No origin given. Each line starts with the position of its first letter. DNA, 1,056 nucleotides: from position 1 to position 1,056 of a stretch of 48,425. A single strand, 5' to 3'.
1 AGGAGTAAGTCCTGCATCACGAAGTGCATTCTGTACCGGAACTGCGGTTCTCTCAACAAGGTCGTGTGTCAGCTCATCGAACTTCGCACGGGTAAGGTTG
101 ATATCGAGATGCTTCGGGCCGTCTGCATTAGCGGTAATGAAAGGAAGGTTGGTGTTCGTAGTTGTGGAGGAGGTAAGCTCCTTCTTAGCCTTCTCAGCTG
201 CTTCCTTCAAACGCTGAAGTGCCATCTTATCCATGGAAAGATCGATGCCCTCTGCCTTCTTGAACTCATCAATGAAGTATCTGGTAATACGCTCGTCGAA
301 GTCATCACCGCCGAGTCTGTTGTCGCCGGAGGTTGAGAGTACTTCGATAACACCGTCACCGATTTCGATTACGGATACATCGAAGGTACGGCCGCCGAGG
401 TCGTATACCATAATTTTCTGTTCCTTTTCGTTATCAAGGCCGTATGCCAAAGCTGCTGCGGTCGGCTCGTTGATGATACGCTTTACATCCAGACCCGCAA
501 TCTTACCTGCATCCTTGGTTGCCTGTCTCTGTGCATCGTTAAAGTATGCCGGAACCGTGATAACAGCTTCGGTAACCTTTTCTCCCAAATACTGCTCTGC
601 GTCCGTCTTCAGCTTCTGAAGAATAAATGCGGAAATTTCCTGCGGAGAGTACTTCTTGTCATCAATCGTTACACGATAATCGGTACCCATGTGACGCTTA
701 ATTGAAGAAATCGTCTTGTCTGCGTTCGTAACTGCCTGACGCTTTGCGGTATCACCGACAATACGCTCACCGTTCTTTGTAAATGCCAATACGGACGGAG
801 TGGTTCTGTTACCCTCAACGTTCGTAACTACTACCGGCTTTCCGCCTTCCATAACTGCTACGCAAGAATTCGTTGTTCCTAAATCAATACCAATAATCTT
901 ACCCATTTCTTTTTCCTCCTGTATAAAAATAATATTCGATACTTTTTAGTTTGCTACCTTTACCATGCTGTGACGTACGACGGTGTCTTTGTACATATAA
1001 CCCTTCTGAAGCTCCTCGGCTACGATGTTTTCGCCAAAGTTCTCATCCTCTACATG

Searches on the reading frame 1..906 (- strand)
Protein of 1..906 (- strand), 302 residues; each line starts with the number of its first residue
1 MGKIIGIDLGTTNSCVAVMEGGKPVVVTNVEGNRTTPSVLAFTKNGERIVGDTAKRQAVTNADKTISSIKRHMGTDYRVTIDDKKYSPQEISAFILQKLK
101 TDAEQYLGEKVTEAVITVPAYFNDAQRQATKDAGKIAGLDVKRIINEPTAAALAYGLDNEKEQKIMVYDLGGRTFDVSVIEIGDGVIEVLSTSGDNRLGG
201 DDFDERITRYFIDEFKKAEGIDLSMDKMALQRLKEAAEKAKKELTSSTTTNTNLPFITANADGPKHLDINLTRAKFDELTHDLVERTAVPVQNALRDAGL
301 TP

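Call 8: search_protein_families(library=pfam, proteins=[window:1-906:-], max_evalue=0.01)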
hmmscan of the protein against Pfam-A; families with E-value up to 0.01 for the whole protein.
window:1-906:- (302 aa): 3 families
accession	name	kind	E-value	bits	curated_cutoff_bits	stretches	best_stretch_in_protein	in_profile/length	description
PF00012.26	HSP70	-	1.1e-137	460.2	20.6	1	4-301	1-323/599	Hsp70 protein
PF06723.19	MreB_Mbl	-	2.1e-20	73.3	27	1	4-218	3-195/327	MreB/Mbl protein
PF14450.12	FtsA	-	0.0015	19.3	31.8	0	6-65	2-51/127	Cell division protein FtsA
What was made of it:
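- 1..906 (-): First 302 codons of dnaK, Lachnospiraceae-type, cut off by the contig end. This is foreign DNA relative to the rest of the contig. Pfam HSP70, E 1e-137 (call 8).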

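Call 18: find_homologous_proteins(query=window:1-906:-)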
Query window:1-906:- (302 aa): 8000 proteins with E <= 0.001 among 8000 candidates; the best 120 are listed.
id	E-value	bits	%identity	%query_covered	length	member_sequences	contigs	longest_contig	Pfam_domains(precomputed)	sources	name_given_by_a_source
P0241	5.5e-206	700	86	100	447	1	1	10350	PF00012.27,PF06723.20,PF21523.4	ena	-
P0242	1.5e-174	597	90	100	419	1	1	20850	PF00012.27,PF06723.20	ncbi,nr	ncbi:MAG: molecular chaperone DnaK, partial [Lachnospiraceae bacterium]|nr:molecular chaperone DnaK 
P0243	2.5e-171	587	89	100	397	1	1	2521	PF00012.27,PF06723.20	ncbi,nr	ncbi:MAG: molecular chaperone DnaK, partial [Lachnospiraceae bacterium]|nr:molecular chaperone DnaK 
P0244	2.5e-171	587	90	100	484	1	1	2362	PF00012.27,PF06723.20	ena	-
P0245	5.2e-171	586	88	100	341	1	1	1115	PF00012.27,PF06723.20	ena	-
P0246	6.2e-171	585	89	100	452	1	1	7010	PF00012.27,PF06723.20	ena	-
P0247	1.2e-170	584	89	100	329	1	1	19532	PF00012.27,PF06723.20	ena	-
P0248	1.7e-170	584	89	100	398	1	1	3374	PF00012.27,PF06723.20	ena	-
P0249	3.9e-170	583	88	100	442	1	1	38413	PF00012.27,PF06723.20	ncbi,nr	ncbi:MAG: molecular chaperone DnaK, partial [Lachnospiraceae bacterium]|nr:molecular chaperone DnaK 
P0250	1.4e-169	581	88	100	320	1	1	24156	PF00012.27,PF06723.20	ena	-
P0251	1.7e-169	581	88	100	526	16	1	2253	PF00012.27,PF06723.20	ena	-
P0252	2.8e-169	580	87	100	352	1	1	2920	PF00012.27,PF06723.20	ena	-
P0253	3.9e-169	579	88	100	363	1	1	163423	PF00012.27,PF06723.20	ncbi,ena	-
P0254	9.0e-169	578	89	99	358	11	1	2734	PF00012.27,PF06723.20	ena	-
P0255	1.0e-168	578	89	99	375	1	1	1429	PF00012.27,PF06723.20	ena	-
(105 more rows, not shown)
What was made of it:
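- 1..906 (-): Best protein hits are 86-90% identical and named Lachnospiraceae (call 18).
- The DnaK head's best hits are Lachnospiraceae (call 18). Most of the best DnaK database hits are incomplete proteins, several labelled partial (call 18).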
